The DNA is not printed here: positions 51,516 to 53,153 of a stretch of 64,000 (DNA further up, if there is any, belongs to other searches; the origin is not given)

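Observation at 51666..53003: NDK-like domain + Dpy-30 motif + P-loop adenylate/UMP-CMP kinase in one 445-aa protein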

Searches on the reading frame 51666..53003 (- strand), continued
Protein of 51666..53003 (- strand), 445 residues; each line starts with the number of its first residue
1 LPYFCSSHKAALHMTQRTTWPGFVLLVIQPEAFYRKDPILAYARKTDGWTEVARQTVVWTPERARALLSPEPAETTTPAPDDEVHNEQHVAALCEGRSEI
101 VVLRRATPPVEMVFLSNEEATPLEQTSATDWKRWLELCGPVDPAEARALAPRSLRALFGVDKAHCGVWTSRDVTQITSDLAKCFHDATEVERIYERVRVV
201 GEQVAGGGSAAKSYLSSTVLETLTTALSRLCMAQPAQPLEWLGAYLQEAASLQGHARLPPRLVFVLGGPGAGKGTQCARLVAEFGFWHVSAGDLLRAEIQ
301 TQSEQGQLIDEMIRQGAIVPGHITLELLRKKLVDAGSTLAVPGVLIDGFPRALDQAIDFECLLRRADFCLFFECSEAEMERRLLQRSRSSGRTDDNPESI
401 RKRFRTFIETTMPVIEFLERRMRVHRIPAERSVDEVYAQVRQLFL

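Call 5: find_homologous_proteins(query=window:51666-53003:-)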
Query window:51666-53003:- (445 aa): 1924 proteins with E <= 0.001 among 8000 candidates; the best 120 are listed.
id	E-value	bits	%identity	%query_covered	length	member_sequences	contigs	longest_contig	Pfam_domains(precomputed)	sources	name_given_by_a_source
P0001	3.6e-286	967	99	97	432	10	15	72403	PF00406.30,PF05186.19,PF13671.13,PF13207.13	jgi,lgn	jgi:UMP-CMP kinase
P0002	2.6e-204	697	71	97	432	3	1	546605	PF00406.30,PF05186.19,PF13207.13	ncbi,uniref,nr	ncbi:bifunctional uridylate/adenylate kinase [Cyanidiococcus yangmingshanensis]|uniref:Bifunctional 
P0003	2.3e-180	618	70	89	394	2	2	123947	PF00406.30,PF05186.19,PF13207.13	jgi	jgi:UMP-CMP kinase family protein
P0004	2.4e-150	520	46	40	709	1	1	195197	PF06414.19,PF00406.30,PF02223.24,PF13245.13,PF02224.25,PF13671.13,PF13207.13,PF00004.36,PF13401.13,PF13238.13,PF01712.26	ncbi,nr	ncbi:hypothetical protein BSLG_001587 [Batrachochytrium salamandrivorans]|nr:hypothetical protein BS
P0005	2.5e-149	516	48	41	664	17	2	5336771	PF06414.19,PF00406.30,PF18751.8,PF02223.24,PF13245.13,PF13671.13,PF13207.13,PF13401.13,PF13238.13,PF00931.29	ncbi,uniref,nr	ncbi:hypothetical protein Vretimale_1515 [Volvox reticuliferus]|uniref:adenylate kinase n=1 Tax=Volv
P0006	1.2e-147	511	48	41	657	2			PF06414.19,PF00406.30,PF02223.24,PF13245.13,PF13671.13,PF13207.13,PF13238.13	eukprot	eukprot:XP_001690042.1 ODA5-associated flagellar adenylate kinase [Chlamydomonas reinhardtii]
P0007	5.9e-147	508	47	43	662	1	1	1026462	PF06414.19,PF00406.30,PF02223.24,PF13245.13,PF13671.13,PF13207.13,PF13401.13,PF13238.13,PF00931.29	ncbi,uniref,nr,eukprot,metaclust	ncbi:hypothetical protein VOLCADRAFT_121426 [Volvox carteri f. nagariensis]|uniref:adenylate kinase 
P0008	5.9e-146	505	49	40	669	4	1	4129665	PF00406.30,PF02223.24,PF13245.13,PF13671.13,PF13207.13,PF13238.13,PF20720.4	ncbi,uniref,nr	ncbi:hypothetical protein OEZ85_000388 [Tetradesmus obliquus]|uniref:adenylate kinase n=1 Tax=Tetrad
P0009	1.0e-143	498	50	42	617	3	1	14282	PF00406.30,PF01121.27,PF02223.24,PF13671.13,PF13207.13,PF13238.13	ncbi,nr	ncbi:hypothetical protein SeMB42_g07182 [Synchytrium endobioticum]|nr:hypothetical protein SeMB42_g0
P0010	4.6e-137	476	48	42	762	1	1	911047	PF00406.30,PF18751.8,PF07931.19,PF13245.13,PF02224.25,PF13671.13,PF13401.13,PF13238.13,PF06414.19,PF02223.24,PF13521.13,PF13207.13,PF20720.4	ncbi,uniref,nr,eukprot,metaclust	ncbi:ADK-domain-containing protein [Gonapodya prolifera JEL478]|uniref:ADK-domain-containing protein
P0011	1.2e-136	474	50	41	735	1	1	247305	PF17213.10,PF06414.19,PF00406.30,PF12860.14,PF02223.24,PF13245.13,PF02224.25,PF13671.13,PF13207.13,PF13238.13,PF20720.4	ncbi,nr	ncbi:adenylate kinase-domain-containing protein [Phlyctochytrium arcticum]|nr:adenylate kinase-domai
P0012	2.2e-133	464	55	94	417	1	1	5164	PF00406.30,PF00334.25,PF05186.19,PF13671.13,PF13207.13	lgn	-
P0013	6.8e-133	462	51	42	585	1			PF00406.30,PF18751.8,PF01443.25,PF07931.19,PF13245.13,PF13671.13,PF13401.13,PF13238.13,PF00931.29,PF06414.19,PF02223.24,PF13207.13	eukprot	eukprot:TRINITY_DN5201_c0_g1_i1.p1 TRINITY_DN5201_c0_g1~~TRINITY_DN5201_c0_g1_i1.p1 ORF type:complet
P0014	5.5e-131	456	49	42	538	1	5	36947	PF06414.19,PF00406.30,PF02223.24,PF13671.13,PF13207.13,PF13238.13,PF01712.26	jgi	jgi:adenylate kinase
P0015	5.6e-131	456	55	95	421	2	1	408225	PF00406.30,PF00334.25,PF05186.19,PF13207.13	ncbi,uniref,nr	ncbi:hypothetical protein CDCA_CDCA12G3456 [Cyanidium caldarium]|uniref:Nucleoside diphosphate kinas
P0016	1.6e-130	454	48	40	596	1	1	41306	PF00406.30,PF18751.8,PF02223.24,PF13245.13,PF13671.13,PF13207.13,PF13401.13,PF13238.13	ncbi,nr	ncbi:adenylate kinase-domain-containing protein [Blastocladiella britannica]|nr:adenylate kinase-dom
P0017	2.8e-130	453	50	39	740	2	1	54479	PF00406.30,PF02223.24,PF13671.13,PF13207.13,PF13238.13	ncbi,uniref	ncbi:adenylate kinase-domain-containing protein, partial [Polychytrium aggregatum]|uniref:adenylate 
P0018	2.4e-128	447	44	43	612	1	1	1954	PF06414.19,PF00406.30,PF18751.8,PF13245.13,PF13671.13,PF13207.13,PF13238.13,PF01712.26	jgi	-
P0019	9.2e-128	445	45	42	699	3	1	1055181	PF00406.30,PF02223.24,PF13245.13,PF02224.25,PF13671.13,PF13207.13,PF13238.13,PF20720.4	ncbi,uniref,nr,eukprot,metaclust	ncbi:hypothetical protein AMAG_10003 [Allomyces macrogynus ATCC 38327]|uniref:Uncharacterized protei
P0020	7.5e-125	436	52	41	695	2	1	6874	PF00406.30,PF18751.8,PF03266.22,PF13245.13,PF02224.25,PF13671.13,PF13207.13,PF13401.13,PF13238.13,PF20720.4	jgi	-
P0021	3.5e-122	427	43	42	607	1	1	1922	PF06414.19,PF00406.30,PF02223.24,PF13245.13,PF13671.13,PF13207.13,PF13401.13,PF13238.13,PF20720.4,PF01712.26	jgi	-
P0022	7.1e-117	409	47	43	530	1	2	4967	PF00406.30,PF18751.8,PF13245.13,PF02224.25,PF13671.13,PF13238.13,PF01712.26,PF00931.29,PF06414.19,PF02223.24,PF13521.13,PF13207.13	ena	-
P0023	1.6e-114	402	43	44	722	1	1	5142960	PF06414.19,PF00406.30,PF02223.24,PF07931.19,PF13245.13,PF13671.13,PF13207.13,PF13238.13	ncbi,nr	ncbi:hypothetical protein H9P43_001873 [Blastocladiella emersonii ATCC 22665]|nr:hypothetical protei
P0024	1.1e-113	399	51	41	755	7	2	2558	PF06414.19,PF00406.30,PF02223.24,PF13671.13,PF13207.13,PF00004.36,PF13401.13,PF13238.13,PF20720.4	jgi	-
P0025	1.9e-113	398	51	42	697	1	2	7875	PF06414.19,PF00406.30,PF02223.24,PF13245.13,PF02224.25,PF13671.13,PF13207.13,PF13238.13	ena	-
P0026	6.4e-110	386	48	41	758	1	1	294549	PF00406.30,PF02223.24,PF00737.26,PF13671.13,PF13207.13,PF13238.13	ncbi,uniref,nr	ncbi:cmpk [Symbiodinium natans]|uniref:UMP-CMP kinase n=1 Tax=Symbiodinium natans TaxID=878477 RepID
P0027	2.6e-107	378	52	41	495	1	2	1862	PF00406.30,PF02223.24,PF13671.13,PF13207.13,PF13238.13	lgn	-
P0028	1.5e-103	365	43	45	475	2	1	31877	PF06414.19,PF00406.30,PF13671.13,PF13207.13,PF13238.13,PF00448.29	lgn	-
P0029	4.4e-103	364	50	41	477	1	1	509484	PF00406.30,PF02223.24,PF13671.13,PF13207.13,PF13238.13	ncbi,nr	ncbi:MAG: adenylate kinase-domain-containing protein [Monoraphidium minutum]|nr:MAG: adenylate kinas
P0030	5.5e-102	360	48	41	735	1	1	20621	PF00406.30,PF02224.25,PF13671.13,PF13207.13,PF13238.13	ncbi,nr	ncbi:hypothetical protein HK104_008171 [Borealophlyctis nickersoniae]|nr:hypothetical protein HK104_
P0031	2.8e-101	358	49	42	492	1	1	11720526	PF06414.19,PF00406.30,PF02223.24,PF13245.13,PF13671.13,PF13207.13,PF13238.13,PF00448.29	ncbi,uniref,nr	ncbi:hypothetical protein SAY87_013242 [Trapa incisa]|uniref:UMP-CMP kinase n=1 Tax=Trapa incisa Tax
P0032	2.8e-101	358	49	41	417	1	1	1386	PF00406.30,PF02223.24,PF13671.13,PF13207.13,PF13238.13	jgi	-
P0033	1.7e-100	355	48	41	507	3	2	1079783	PF00406.30,PF02223.24,PF13671.13,PF13207.13,PF13238.13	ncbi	ncbi:hypothetical protein WJX79_010793 [Trebouxia sp. C0005]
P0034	3.1e-100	354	48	42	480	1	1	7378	PF06414.19,PF00406.30,PF02223.24,PF13245.13,PF13671.13,PF13207.13,PF13238.13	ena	-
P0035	3.4e-100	354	49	40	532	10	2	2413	PF00406.30,PF02223.24,PF13245.13,PF13671.13,PF13207.13,PF13401.13,PF13238.13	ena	-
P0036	1.1e-99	353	47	41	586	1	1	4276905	PF00406.30,PF02223.24,PF13245.13,PF13671.13,PF13207.13,PF13238.13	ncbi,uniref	ncbi:hypothetical protein WJX72_011611 [[Myrmecia] bisecta]|uniref:UMP-CMP kinase n=1 Tax=[Myrmecia]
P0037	2.8e-99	351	46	43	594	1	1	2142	PF00406.30,PF13245.13,PF02224.25,PF13671.13,PF00004.36,PF13238.13,PF13191.13,PF06414.19,PF02223.24,PF13521.13,PF13207.13,PF20720.4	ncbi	ncbi:Ak5, partial [Symbiodinium sp. KB8]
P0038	5.1e-99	350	42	42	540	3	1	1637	PF06414.19,PF00406.30,PF13245.13,PF13671.13,PF13207.13,PF13238.13,PF01712.26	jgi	-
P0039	1.1e-98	349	45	41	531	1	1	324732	PF00406.30,PF13245.13,PF13671.13,PF13207.13,PF13238.13,PF20720.4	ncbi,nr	ncbi:adenylate kinase-domain-containing protein [Scenedesmus sp. NREL 46B-D3]|nr:adenylate kinase-do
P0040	3.0e-98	348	43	43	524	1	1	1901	PF00406.30,PF02223.24,PF13245.13,PF13671.13,PF13207.13,PF13238.13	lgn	-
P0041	3.4e-98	348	47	41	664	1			PF00406.30,PF02223.24,PF13245.13,PF13671.13,PF13207.13,PF13238.13,PF20720.4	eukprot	eukprot:jgi/Astpho2/4607/Aster-00180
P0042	3.4e-98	348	47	41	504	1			PF00406.30,PF02223.24,PF13245.13,PF13671.13,PF13207.13,PF13238.13,PF20720.4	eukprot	eukprot:Clim_evm13s22 gene=Clim_evmTU13s22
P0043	1.8e-97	345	49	41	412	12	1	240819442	PF00406.30,PF02223.24,PF13245.13,PF13671.13,PF13207.13,PF13238.13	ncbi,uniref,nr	ncbi:UMP-CMP kinase [Rhynchospora pubera]|uniref:UMP-CMP kinase n=1 Tax=Rhynchospora pubera TaxID=90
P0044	8.5e-97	343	43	52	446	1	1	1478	PF06414.19,PF00406.30,PF02223.24,PF07931.19,PF13245.13,PF13671.13,PF13207.13,PF13238.13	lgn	-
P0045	2.3e-95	338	47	43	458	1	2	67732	PF00406.30,PF02223.24,PF13671.13,PF13207.13,PF13238.13,PF20720.4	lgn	-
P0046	2.8e-95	338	51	42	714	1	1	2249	PF00406.30,PF00334.25,PF13671.13,PF13207.13,PF13238.13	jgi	jgi:UMP-CMP kinase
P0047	5.4e-95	337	49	43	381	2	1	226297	PF06414.19,PF00406.30,PF18751.8,PF02223.24,PF13671.13,PF13207.13,PF13238.13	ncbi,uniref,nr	ncbi:unnamed protein product [Polarella glacialis]|uniref:UMP-CMP kinase n=1 Tax=Polarella glacialis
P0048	3.0e-94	335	50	42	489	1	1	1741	PF00406.30,PF13671.13,PF13207.13,PF13238.13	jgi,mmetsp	mmetsp:Transcript_35995/g.84363 ORF Transcript_35995/g.84363 Transcript_35995/m.84363 type:complete 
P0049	5.2e-94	334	50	41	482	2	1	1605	PF00406.30,PF13671.13,PF13207.13,PF13238.13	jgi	-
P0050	2.8e-93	332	45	42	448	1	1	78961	PF00406.30,PF02223.24,PF13245.13,PF13671.13,PF13207.13,PF13238.13,PF08035.17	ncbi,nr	ncbi:unnamed protein product [Pedinophyceae sp. YPF-701]|nr:unnamed protein product [Pedinophyceae s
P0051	9.2e-93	330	38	52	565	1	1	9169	PF06414.19,PF00406.30,PF18751.8,PF13245.13,PF02224.25,PF13671.13,PF13207.13,PF13401.13,PF13238.13,PF13191.13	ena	-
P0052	6.8e-91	324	49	41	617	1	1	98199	PF00406.30,PF02223.24,PF13671.13,PF13207.13,PF13238.13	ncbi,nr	ncbi:unnamed protein product [Effrenium voratum]|nr:unnamed protein product [Effrenium voratum]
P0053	8.0e-91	323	48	42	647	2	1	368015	PF00406.30,PF02223.24,PF13671.13,PF13207.13,PF13238.13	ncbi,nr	ncbi:unnamed protein product [Effrenium voratum]|nr:unnamed protein product [Effrenium voratum]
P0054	1.1e-89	320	50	41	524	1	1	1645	PF00406.30,PF13671.13,PF13207.13,PF13238.13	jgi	jgi:adenylate kinase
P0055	1.4e-89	319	45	42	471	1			PF06414.19,PF00406.30,PF13671.13,PF13207.13,PF13238.13,PF01712.26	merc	-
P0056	7.7e-89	317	50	42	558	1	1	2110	PF06414.19,PF00406.30,PF06999.18,PF02223.24,PF13671.13,PF13207.13,PF13238.13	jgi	-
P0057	6.0e-88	314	49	40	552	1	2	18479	PF00406.30,PF02223.24,PF13671.13,PF13207.13,PF13238.13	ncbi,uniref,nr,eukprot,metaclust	ncbi:ADK-domain-containing protein [Rozella allomycis CSF55]|uniref:ADK-domain-containing protein n=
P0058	8.7e-88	313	46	42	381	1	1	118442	PF00406.30,PF02223.24,PF13671.13,PF13207.13,PF13238.13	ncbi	ncbi:unnamed protein product [Discosporangium mesarthrocarpum]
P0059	1.4e-86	309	47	42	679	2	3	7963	PF00406.30,PF06999.18,PF13671.13,PF13207.13,PF13238.13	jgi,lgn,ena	-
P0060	1.4e-85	306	39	47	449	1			PF06414.19,PF00406.30,PF13671.13,PF13207.13,PF13238.13,PF01712.26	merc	-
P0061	1.1e-84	303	44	41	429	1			PF06414.19,PF00406.30,PF13671.13,PF13207.13,PF13238.13,PF01712.26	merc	-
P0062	3.8e-84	301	49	41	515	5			PF06414.19,PF00406.30,PF02223.24,PF13671.13,PF13207.13,PF13238.13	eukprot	eukprot:CAMPEP_0202422792 /NCGR_PEP_ID=MMETSP1128-20130828/51042_1 /ASSEMBLY_ACC=CAM_ASM_000463 /TAX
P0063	5.2e-84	301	46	42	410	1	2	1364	PF06414.19,PF00406.30,PF13245.13,PF13671.13,PF13207.13,PF13238.13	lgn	-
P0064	7.0e-84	301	46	42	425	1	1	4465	PF06414.19,PF00406.30,PF02223.24,PF13245.13,PF13671.13,PF13207.13,PF13238.13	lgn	-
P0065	7.4e-84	300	43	39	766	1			PF06414.19,PF00406.30,PF13245.13,PF13671.13,PF13207.13,PF13238.13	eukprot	eukprot:s2680_g3.t1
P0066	2.5e-82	295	48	41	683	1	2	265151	PF06414.19,PF00406.30,PF06999.18,PF02223.24,PF13671.13,PF13207.13,PF13238.13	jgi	-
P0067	3.9e-81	292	40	95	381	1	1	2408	PF00406.30,PF00334.25,PF05186.19,PF13207.13,PF13238.13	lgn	-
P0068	4.1e-81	291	42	49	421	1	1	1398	PF06414.19,PF00406.30,PF13671.13,PF13207.13,PF13238.13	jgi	jgi:UMP-CMP kinase family protein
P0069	1.9e-80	289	52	42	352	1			PF00406.30,PF13671.13,PF13207.13,PF13238.13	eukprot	eukprot:NODE_11278_length_1297_cov_3.741880.p1 GENE.NODE_11278_length_1297_cov_3.741880~~NODE_11278_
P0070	3.0e-80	289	42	94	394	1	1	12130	PF00406.30,PF00334.25,PF05186.19,PF13207.13,PF13238.13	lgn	-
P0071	6.7e-80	287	42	95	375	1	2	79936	PF00406.30,PF00334.25,PF02223.24,PF05186.19,PF13207.13,PF13238.13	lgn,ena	-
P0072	6.9e-80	287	48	41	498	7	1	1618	PF06414.19,PF00406.30,PF02223.24,PF07931.19,PF13671.13,PF13207.13,PF00004.36,PF13238.13,PF20720.4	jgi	-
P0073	4.7e-79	285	44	42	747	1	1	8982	PF06414.19,PF00406.30,PF06999.18,PF13671.13,PF13207.13,PF13238.13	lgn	-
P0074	5.2e-79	285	39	95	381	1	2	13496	PF00406.30,PF00334.25,PF05186.19,PF13207.13,PF13238.13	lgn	-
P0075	1.2e-78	283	40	41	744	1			PF00406.30,PF02223.24,PF13245.13,PF13671.13,PF13207.13,PF13238.13,PF20720.4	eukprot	eukprot:jgi/Astpho2/4606/Aster-00181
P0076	2.5e-78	282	46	41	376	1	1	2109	PF00406.30,PF02223.24,PF13671.13,PF13207.13,PF13238.13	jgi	-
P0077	1.0e-77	280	41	95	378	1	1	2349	PF00406.30,PF00334.25,PF05186.19,PF13207.13,PF13238.13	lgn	-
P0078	1.7e-77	279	41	42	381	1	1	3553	PF00406.30,PF02223.24,PF06750.19,PF13207.13,PF13238.13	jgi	jgi:adenylate kinase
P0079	2.3e-77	279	41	94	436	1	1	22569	PF00406.30,PF00334.25,PF05186.19,PF13207.13,PF13238.13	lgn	-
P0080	5.7e-77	278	39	95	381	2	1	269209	PF00406.30,PF00334.25,PF05186.19,PF13207.13,PF13238.13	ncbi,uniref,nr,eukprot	ncbi:UMP-CMP kinase 3 [Gracilariopsis chorda]|uniref:adenylate kinase n=1 Tax=Gracilariopsis chorda 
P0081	5.9e-77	278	40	94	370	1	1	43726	PF00406.30,PF00334.25,PF05186.19,PF13207.13,PF13238.13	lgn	-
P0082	1.5e-76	276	40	94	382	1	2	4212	PF00406.30,PF00334.25,PF05186.19,PF13207.13,PF13238.13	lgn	-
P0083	2.0e-76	276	43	43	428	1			PF06414.19,PF00406.30,PF13671.13,PF13207.13,PF13238.13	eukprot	eukprot:CAMPEP_0202695536 /NCGR_PEP_ID=MMETSP1385-20130828/9112_1 /ASSEMBLY_ACC=CAM_ASM_000861 /TAXO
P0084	3.3e-76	275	46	70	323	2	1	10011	PF00406.30,PF00334.25,PF05186.19,PF13207.13,PF13238.13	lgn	-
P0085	4.2e-76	275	40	95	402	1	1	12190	PF00406.30,PF00334.25,PF05186.19,PF13207.13,PF13238.13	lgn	-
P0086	6.6e-76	274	41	95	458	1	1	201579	PF00406.30,PF00334.25,PF05186.19,PF13207.13,PF13238.13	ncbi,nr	ncbi:Nucleoside diphosphate kinase [Gracilaria domingensis]|nr:Nucleoside diphosphate kinase [Gracil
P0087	1.2e-75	273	38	95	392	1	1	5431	PF00406.30,PF00334.25,PF05186.19,PF13207.13,PF13238.13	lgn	-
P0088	2.2e-75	273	48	69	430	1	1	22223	PF00406.30,PF00334.25,PF02223.24,PF05186.19,PF13207.13,PF13238.13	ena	-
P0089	2.5e-75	272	39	94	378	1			PF00406.30,PF00334.25,PF05186.19,PF13207.13,PF13238.13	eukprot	eukprot:Plantae.Rhodophyta-Purpureofilum_apyrenoidigerum.ctg4454.p1 GENE.Plantae.Rhodophyta-Purpureo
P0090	2.7e-75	272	53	40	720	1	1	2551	PF00406.30,PF13671.13,PF13207.13,PF13238.13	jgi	-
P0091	3.4e-75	272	42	46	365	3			PF00406.30,PF13671.13,PF13207.13,PF13238.13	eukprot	eukprot:GHRR01010659.1.p1 GENE.GHRR01010659.1~~GHRR01010659.1.p1 ORF type:complete len:366 (+),score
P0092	9.3e-75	271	41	94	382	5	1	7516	PF00406.30,PF00334.25,PF05186.19,PF13207.13,PF13238.13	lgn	-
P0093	1.0e-74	270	40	94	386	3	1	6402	PF00406.30,PF00334.25,PF05186.19,PF13207.13,PF13238.13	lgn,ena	-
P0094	1.9e-74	269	47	70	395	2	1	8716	PF00406.30,PF00334.25,PF05186.19,PF13207.13,PF13238.13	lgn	-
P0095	4.3e-74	268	39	94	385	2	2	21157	PF00406.30,PF00334.25,PF05186.19,PF13207.13,PF13238.13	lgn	-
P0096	6.9e-74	268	47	70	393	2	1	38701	PF00406.30,PF00334.25,PF05186.19,PF13207.13,PF13238.13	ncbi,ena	-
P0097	8.7e-74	267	39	94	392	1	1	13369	PF00406.30,PF00334.25,PF05186.19,PF13207.13,PF13238.13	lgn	-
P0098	1.0e-73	267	40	94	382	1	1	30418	PF00406.30,PF00334.25,PF05186.19,PF13207.13,PF13238.13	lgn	-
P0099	1.1e-73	267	46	41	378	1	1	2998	PF00406.30,PF02223.24,PF13671.13,PF13207.13,PF13238.13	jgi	-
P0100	1.2e-73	267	54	53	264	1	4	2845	PF00406.30,PF05186.19,PF13207.13,PF13238.13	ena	-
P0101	1.4e-73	267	46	42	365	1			PF00406.30,PF02223.24,PF13671.13,PF13207.13,PF13238.13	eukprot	eukprot:gb/GFBE01072523.1/.p1 GENE.gb/GFBE01072523.1/~~gb/GFBE01072523.1/.p1 ORF type:complete len:3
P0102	1.5e-73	267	45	70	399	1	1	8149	PF00406.30,PF00334.25,PF02223.24,PF05186.19,PF13207.13,PF13238.13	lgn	-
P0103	1.5e-73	267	48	42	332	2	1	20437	PF00406.30,PF02223.24,PF13671.13,PF13207.13,PF13238.13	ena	-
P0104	2.0e-73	266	49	40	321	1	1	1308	PF00406.30,PF02223.24,PF13671.13,PF13207.13,PF13238.13,PF01712.26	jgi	jgi:adenylate kinase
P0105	2.2e-73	266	38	94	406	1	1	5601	PF00406.30,PF00334.25,PF02223.24,PF05186.19,PF13207.13,PF13238.13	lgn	-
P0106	3.2e-73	265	38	95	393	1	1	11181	PF00406.30,PF00334.25,PF02223.24,PF05186.19,PF13207.13,PF13238.13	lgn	-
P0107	4.1e-73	265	47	41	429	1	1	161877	PF00406.30,PF02223.24,PF13671.13,PF13207.13,PF13238.13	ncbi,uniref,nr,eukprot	ncbi:adenylate kinase-domain-containing protein [Dunaliella salina]|uniref:UMP-CMP kinase n=2 Tax=Du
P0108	4.6e-73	265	40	94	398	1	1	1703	PF00406.30,PF00334.25,PF05186.19,PF13207.13,PF13238.13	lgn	-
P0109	8.3e-73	264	45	70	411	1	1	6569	PF00406.30,PF00334.25,PF05186.19,PF13207.13,PF13238.13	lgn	-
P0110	9.9e-73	264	38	95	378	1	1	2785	PF00406.30,PF00334.25,PF05186.19,PF13207.13,PF13238.13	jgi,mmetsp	mmetsp:Transcript_12552/g.38353 ORF Transcript_12552/g.38353 Transcript_12552/m.38353 type:complete 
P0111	1.1e-72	264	51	42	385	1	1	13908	PF06414.19,PF00406.30,PF02223.24,PF13671.13,PF13207.13,PF13238.13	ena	-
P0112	1.2e-72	264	38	95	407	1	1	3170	PF00406.30,PF00334.25,PF05186.19,PF13207.13,PF13238.13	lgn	-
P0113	2.2e-72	263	48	42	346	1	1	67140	PF00406.30,PF02223.24,PF13671.13,PF13207.13,PF13238.13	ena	-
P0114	2.7e-72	262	50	42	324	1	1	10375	PF00406.30,PF02223.24,PF13671.13,PF13207.13,PF13238.13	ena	-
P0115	3.5e-72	262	52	43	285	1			PF00406.30,PF13671.13,PF13207.13,PF13238.13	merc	-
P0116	4.7e-72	262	39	94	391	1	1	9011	PF00406.30,PF00334.25,PF05186.19,PF13207.13,PF13238.13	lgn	-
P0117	6.8e-72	261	49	42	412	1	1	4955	PF06414.19,PF00406.30,PF13671.13,PF13207.13,PF13238.13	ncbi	-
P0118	8.2e-72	261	40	94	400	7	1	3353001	PF00406.30,PF00334.25,PF05186.19,PF13207.13,PF13238.13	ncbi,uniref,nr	ncbi:hypothetical protein NDN08_003135 [Rhodosorus marinus]|uniref:UMP-CMP kinase n=1 Tax=Rhodosorus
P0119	1.5e-71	260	36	95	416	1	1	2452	PF00406.30,PF00334.25,PF05186.19,PF13207.13,PF13238.13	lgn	-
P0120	2.2e-71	259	38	94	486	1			PF00406.30,PF00334.25,PF05186.19,PF13671.13,PF13207.13,PF13238.13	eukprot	eukprot:CAMPEP_0184693334 /NCGR_PEP_ID=MMETSP0313-20130426/1577_1 /TAXON_ID=2792 /ORGANISM="Porphyri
